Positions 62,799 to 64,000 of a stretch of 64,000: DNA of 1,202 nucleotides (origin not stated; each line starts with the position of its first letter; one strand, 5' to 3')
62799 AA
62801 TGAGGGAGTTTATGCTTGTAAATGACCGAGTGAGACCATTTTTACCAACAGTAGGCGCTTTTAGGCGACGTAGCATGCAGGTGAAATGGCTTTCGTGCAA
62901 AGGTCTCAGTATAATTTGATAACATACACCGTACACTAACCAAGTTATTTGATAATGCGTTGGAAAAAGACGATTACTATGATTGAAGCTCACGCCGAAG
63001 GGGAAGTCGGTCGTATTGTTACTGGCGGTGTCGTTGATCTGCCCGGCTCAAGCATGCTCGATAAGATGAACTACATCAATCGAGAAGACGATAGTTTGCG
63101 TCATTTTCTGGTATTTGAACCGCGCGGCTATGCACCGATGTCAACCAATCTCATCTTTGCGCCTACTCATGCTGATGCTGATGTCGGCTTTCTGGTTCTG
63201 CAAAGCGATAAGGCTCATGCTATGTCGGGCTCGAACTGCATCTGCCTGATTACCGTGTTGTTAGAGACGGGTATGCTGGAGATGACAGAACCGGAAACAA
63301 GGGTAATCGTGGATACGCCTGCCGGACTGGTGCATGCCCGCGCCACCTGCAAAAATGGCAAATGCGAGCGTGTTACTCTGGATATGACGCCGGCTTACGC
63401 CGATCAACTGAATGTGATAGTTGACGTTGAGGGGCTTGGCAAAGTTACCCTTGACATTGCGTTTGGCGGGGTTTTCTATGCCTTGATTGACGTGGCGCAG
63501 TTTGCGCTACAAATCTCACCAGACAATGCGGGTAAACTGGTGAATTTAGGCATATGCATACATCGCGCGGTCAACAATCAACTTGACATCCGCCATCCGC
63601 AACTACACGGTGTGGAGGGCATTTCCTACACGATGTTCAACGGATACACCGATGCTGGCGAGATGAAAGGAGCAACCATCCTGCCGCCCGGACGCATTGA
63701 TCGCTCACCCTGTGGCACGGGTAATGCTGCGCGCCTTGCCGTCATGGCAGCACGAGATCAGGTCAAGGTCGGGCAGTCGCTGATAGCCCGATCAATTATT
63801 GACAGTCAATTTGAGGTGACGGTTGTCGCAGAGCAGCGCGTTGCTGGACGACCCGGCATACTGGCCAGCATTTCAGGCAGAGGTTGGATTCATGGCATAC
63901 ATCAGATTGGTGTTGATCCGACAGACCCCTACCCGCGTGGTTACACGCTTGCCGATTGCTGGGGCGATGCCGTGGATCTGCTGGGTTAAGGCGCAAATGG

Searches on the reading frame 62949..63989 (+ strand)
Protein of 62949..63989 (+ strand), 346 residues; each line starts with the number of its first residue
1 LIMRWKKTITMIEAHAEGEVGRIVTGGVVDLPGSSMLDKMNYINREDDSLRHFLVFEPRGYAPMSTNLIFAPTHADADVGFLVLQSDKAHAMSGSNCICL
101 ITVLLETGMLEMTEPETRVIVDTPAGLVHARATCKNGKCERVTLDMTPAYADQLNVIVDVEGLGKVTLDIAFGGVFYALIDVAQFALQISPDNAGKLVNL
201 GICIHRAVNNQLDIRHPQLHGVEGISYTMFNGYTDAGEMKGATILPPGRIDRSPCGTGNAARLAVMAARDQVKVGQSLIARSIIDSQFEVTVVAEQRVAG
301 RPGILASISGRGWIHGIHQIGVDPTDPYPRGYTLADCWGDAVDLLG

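Call 44: search_protein_families(library=pfam, proteins=[window:62949-63989:+], max_evalue=0.00001)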
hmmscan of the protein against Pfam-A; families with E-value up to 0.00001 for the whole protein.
window:62949-63989:+ (346 aa): 1 family
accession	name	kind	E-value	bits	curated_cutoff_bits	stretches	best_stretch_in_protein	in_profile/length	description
PF05544.16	Pro_racemase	-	1.1e-116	389.9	27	1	12-333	2-325/325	Proline racemase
